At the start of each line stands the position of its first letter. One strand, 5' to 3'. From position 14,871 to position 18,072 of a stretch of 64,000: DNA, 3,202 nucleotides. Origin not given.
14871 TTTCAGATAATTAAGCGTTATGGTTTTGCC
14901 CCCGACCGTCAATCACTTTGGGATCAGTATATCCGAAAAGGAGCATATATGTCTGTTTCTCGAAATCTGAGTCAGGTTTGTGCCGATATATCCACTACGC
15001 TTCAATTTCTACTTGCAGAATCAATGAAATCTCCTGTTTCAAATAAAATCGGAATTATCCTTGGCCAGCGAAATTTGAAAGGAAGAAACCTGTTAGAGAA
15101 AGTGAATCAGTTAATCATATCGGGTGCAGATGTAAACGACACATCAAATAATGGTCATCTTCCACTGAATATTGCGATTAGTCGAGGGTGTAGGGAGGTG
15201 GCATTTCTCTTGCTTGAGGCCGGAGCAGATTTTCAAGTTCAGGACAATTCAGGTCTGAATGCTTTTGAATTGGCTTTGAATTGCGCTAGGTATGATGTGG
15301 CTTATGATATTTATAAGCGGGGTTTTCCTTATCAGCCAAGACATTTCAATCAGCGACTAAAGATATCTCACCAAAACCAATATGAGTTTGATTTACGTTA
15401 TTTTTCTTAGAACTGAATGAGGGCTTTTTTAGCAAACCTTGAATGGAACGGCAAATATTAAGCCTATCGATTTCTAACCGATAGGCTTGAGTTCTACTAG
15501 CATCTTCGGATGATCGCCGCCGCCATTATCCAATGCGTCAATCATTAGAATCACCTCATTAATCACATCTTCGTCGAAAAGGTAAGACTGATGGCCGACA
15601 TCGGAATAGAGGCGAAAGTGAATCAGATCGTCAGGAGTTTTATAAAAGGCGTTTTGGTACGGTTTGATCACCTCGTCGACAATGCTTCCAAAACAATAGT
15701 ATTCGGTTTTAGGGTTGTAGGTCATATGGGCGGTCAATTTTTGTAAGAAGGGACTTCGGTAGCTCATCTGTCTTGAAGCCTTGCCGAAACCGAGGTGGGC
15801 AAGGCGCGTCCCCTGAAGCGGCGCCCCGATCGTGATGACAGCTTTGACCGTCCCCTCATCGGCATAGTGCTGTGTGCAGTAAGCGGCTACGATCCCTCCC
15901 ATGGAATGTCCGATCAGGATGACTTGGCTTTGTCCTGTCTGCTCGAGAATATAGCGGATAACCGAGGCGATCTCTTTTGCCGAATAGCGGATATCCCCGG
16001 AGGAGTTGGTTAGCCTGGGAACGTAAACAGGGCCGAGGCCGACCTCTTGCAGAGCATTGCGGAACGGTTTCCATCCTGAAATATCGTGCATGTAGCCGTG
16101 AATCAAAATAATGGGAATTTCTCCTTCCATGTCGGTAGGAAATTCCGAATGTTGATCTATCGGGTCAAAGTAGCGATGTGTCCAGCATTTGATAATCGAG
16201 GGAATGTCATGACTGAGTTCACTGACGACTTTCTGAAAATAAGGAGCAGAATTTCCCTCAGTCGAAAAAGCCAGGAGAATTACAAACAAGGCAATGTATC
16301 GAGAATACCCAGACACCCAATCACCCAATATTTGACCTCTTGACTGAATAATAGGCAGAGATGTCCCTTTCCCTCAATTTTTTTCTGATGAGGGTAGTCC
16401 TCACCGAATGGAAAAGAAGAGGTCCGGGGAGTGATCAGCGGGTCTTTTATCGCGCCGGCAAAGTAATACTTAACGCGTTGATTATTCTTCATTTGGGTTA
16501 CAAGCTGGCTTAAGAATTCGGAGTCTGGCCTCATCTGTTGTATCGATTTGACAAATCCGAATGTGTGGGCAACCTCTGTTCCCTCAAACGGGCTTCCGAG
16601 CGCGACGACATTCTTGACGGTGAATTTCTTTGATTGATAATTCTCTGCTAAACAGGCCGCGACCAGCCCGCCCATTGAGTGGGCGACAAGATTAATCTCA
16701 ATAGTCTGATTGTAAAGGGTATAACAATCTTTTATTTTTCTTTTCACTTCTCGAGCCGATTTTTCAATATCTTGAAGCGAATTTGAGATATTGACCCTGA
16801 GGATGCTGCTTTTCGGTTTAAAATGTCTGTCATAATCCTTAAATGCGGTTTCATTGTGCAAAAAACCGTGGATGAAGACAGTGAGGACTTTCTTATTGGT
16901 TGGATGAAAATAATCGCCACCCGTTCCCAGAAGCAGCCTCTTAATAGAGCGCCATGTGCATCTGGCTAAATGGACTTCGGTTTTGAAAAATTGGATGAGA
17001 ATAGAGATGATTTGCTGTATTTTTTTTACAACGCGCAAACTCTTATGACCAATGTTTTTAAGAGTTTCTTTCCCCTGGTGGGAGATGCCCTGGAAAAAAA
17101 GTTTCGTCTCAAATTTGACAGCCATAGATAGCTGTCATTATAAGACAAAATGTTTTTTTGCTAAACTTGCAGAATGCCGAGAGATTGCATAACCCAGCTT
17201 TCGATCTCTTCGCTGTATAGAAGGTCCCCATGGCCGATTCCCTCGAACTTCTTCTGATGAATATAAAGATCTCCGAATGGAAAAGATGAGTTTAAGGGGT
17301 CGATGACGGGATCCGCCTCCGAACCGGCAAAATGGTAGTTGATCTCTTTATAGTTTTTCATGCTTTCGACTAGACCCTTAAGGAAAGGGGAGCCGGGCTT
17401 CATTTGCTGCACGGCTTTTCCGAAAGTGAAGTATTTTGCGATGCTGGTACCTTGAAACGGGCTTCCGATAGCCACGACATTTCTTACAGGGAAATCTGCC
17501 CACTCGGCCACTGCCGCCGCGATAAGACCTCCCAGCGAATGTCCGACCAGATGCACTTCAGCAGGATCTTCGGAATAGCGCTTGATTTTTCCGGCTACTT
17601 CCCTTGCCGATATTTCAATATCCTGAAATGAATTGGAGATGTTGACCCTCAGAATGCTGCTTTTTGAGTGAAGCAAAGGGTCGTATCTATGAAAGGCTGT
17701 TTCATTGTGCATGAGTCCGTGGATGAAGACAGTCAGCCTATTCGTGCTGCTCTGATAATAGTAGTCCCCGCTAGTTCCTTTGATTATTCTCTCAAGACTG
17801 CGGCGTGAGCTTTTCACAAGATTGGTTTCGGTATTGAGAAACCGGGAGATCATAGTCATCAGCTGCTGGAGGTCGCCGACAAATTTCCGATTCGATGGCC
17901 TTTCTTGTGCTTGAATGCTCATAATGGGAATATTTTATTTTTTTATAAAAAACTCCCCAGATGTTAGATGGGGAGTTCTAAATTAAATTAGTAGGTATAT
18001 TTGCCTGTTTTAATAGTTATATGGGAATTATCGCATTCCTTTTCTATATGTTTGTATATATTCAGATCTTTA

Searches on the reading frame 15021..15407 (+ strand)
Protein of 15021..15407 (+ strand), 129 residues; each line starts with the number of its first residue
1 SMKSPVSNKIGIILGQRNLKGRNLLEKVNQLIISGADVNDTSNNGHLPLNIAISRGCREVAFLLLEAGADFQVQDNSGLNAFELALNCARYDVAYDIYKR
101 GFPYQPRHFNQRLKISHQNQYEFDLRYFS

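Call 12: find_homologous_proteins(query=window:15021-15407:+, max_evalue=0.001)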
Query seq(129 aa) (129 aa): 1 proteins with E <= 0.001 among 10 candidates.
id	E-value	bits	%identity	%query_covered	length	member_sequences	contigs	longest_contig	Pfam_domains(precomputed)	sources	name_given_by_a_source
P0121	2.9e-24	104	69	60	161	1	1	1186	PF13857.13,PF12796.14,PF00023.37,PF13637.13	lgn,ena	-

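Call 14: find_encoding_contigs(protein=P0121, flank=3000, max_places=3)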
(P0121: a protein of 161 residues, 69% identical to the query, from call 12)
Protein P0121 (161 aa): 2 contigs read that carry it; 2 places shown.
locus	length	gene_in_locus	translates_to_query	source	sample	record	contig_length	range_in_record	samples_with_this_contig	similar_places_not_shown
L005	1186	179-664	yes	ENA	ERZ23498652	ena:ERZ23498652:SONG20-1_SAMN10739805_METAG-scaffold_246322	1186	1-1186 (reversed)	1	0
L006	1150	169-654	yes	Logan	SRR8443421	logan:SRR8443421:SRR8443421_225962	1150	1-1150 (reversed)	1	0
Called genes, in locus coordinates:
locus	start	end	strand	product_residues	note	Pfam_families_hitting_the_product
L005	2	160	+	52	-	?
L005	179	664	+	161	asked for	PF00023:Ank (faint), PF12796:Ank_2, PF13637:Ank_4 (weak), PF13857:Ank_5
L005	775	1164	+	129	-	PF02525:Flavodoxin_2, PF03358:FMN_red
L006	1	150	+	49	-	?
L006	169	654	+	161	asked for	PF00023:Ank (faint), PF12796:Ank_2, PF13637:Ank_4 (weak), PF13857:Ank_5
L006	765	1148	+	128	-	?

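Call 18: find_related_loci(query=A2, collection=genome_contigs, flank=6000)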
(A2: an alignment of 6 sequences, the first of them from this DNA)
Query A2 (122 aa) in genome_contigs; peptide patterns used: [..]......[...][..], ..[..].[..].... (x = any residue, [..] = any of these).
26 stretches matched a pattern; 2 encode a relative of the query (tblastn E <= 1e-3); 2 distinct loci.
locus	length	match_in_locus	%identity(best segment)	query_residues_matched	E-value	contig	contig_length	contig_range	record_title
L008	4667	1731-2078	42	1-118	2e-24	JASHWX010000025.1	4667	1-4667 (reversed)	MAG: Candidatus Rhabdochlamydia sp. isolate JOPF242 JOPF_NEAR_contig_151281, whole genome shotgun sequence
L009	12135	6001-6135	31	4-48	6e-5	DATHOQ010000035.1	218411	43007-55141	MAG TPA_asm: Terriglobales bacterium isolate SMAG_U12688 k141_3422673, whole genome shotgun sequence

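Call 28: search_protein_representatives(alignment_id=A2)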
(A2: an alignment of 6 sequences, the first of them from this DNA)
Query: 6 sequences, 123 profile positions. Proteins with E-value up to 0.001 (for the whole library): 270747; up to 1e-10: 83064; up to 1e-30: 5346. The best 150 are listed.
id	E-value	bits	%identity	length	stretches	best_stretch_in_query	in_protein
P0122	6.6e-159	536.7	-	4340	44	20-89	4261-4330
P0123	4.5e-151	511.4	-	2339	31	19-84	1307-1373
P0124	6.3e-132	449.5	-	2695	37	13-81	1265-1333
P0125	1.7e-130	444.9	-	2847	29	20-81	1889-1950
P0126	2.0e-127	435.0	-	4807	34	21-98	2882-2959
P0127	3.8e-125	427.6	-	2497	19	15-87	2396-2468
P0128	2.9e-124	424.8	-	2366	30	22-80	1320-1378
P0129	2.1e-123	422.0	-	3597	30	19-95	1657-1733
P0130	2.2e-122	418.7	-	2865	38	19-80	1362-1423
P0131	4.8e-120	411.2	-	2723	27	19-87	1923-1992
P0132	9.6e-118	403.7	-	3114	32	20-80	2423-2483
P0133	9.3e-115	394.1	-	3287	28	20-81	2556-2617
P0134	1.3e-113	390.4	-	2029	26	20-80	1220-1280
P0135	2.6e-113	389.4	-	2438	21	20-96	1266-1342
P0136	9.4e-109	374.7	-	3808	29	19-87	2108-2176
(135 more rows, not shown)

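Call 30: find_related_loci(query=A2, collection=metagenome_contigs, flank=5000)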
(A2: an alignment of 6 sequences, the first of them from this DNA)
Query A2 (122 aa) in metagenome_contigs; peptide patterns used: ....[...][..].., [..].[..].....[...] (x = any residue, [..] = any of these).
168 stretches matched a pattern; 4 encode a relative of the query (tblastn E <= 1e-3); 4 distinct loci.
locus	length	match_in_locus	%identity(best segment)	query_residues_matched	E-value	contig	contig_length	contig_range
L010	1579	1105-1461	60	3-121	1e-48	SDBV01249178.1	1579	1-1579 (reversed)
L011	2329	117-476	59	2-121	2e-47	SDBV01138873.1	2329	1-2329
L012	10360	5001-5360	58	3-122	3e-45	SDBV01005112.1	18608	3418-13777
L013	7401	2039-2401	59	3-122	1e-44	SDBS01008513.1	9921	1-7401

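Call 31: find_related_loci(query=A2, collection=viral_contigs, flank=5000)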
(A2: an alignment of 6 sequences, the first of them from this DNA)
Query A2 (122 aa) in viral_contigs; peptide patterns used: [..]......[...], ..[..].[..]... (x = any residue, [..] = any of these).
10 stretches matched a pattern, but none encodes a relative of the query by tblastn (E <= 1e-3).

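Call 84: predict_structure(alignment_id=A2)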
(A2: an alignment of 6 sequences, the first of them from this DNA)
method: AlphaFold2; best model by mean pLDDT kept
length: 122 residues; sequences in the alignment: 6
mean_pLDDT: 94.8   pTM: 0.88
mean pLDDT of the five models: 94.8, 93.7, 93.4, 93.4, 92.9
residues with pLDDT >= 90: 108; 70-90: 14; 50-70: 0; < 50: 0
segments of 3 or more residues with pLDDT < 50: none
pLDDT, mean of each block of 10 residues (from residue 1): 92 93 97 96 97 98 96 97 98 93 86 95 86
secondary structure, 60 per line:
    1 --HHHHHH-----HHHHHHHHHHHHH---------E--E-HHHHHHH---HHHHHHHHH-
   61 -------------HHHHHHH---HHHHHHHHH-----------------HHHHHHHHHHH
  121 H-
elements in order: H3-8 H14-26 H41-47 H51-59 H74-80 H84-92 H110-121

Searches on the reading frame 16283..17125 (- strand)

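Call 3: search_protein_families(library=pfam, proteins=[window:16283-17125:-], max_evalue=0.1)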
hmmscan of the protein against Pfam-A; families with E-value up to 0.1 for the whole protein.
window:16283-17125:- (281 aa): 15 families
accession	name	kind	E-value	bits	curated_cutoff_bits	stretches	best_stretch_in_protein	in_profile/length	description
PF07819.20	PGAP1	-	2.4e-08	34.5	24.3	1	125-195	73-144/233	PGAP1-like alpha/beta domain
PF24096.1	DUF7379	-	2.8e-08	34.4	33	1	124-188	54-120/191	Domain of unknown function (DUF7379)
PF06028.17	DUF915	-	4.8e-08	33.1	22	1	109-187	70-150/255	Alpha/beta hydrolase of unknown function (DUF915)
PF02089.21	Palm_thioest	-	7.4e-08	32.8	26.8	1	83-195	3-120/254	Palmitoyl protein thioesterase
PF05057.20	DUF676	-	1.8e-06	28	20.3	1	77-192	3-136/217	Putative serine esterase (DUF676)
PF00561.26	Abhydrolase_1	-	1.9e-05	24.9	25.8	1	143-181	70-107/245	alpha/beta hydrolase fold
PF01764.32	Lipase_3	-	0.00078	19.8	22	1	110-183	31-107/140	Lipase (class 3)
PF02450.21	LCAT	-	0.00098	18.9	21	1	117-183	98-165/392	Lecithin:cholesterol acyltransferase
PF12146.15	Hydrolase_4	-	0.0018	18.1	27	1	131-204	66-139/239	Serine aminopeptidase, S33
PF06259.18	Abhydrolase_8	-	0.0026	17.9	20.5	1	121-186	88-148/178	Alpha/beta hydrolase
PF06821.19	Ser_hydrolase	-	0.009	16.4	22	1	139-223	52-134/172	Serine hydrolase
PF00975.26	Thioesterase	-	0.014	16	26.4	1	146-183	70-107/226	Thioesterase domain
PF12697.13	Abhydrolase_6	-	0.022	15.9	26.3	1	144-185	68-94/217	Alpha/beta hydrolase family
PF20408.4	Abhydrolase_11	-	0.033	14.4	27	1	128-182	65-111/193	Alpha/beta hydrolase domain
PF05990.18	DUF900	-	0.053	13.4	20.5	0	119-168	72-120/232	Alpha/beta hydrolase of unknown function (DUF900)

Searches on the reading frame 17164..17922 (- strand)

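Call 3: search_protein_families(library=pfam, proteins=[window:17164-17922:-], max_evalue=0.1)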
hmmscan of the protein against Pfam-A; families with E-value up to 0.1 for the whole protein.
window:17164-17922:- (253 aa): 14 families
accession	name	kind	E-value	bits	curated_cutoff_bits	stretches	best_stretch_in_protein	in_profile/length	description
PF02089.21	Palm_thioest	-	8.2e-08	32.7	26.8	1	92-163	44-117/254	Palmitoyl protein thioesterase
PF12697.13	Abhydrolase_6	-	3.4e-07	31.6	26.3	1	65-169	2-109/217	Alpha/beta hydrolase family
PF00561.26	Abhydrolase_1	-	3.3e-06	27.4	25.8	1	121-165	69-115/245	alpha/beta hydrolase fold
PF07819.20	PGAP1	-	5.9e-06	26.6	24.3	1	117-162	87-135/233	PGAP1-like alpha/beta domain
PF12146.15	Hydrolase_4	-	2.6e-05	24.1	27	1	59-160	16-115/239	Serine aminopeptidase, S33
PF05057.20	DUF676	-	3.5e-05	23.8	20.3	1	59-140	3-98/217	Putative serine esterase (DUF676)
PF24096.1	DUF7379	-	0.00035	21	33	1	106-164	54-120/191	Domain of unknown function (DUF7379)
PF06259.18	Abhydrolase_8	-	0.00059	20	20.5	1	112-156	100-144/178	Alpha/beta hydrolase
PF01764.32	Lipase_3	-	0.005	17.2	22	1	108-164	48-97/140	Lipase (class 3)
PF07859.19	Abhydrolase_3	-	0.0077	16.4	25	1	99-143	49-93/210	alpha/beta hydrolase fold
PF20408.4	Abhydrolase_11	-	0.017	15.3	27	1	108-159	63-112/193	Alpha/beta hydrolase domain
PF00975.26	Thioesterase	-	0.025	15.2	26.4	1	106-140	52-85/226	Thioesterase domain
PF12695.13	Abhydrolase_5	-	0.03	14.5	27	1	96-154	32-89/164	Alpha/beta hydrolase family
PF06028.17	DUF915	-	0.07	12.9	22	0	122-162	104-149/255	Alpha/beta hydrolase of unknown function (DUF915)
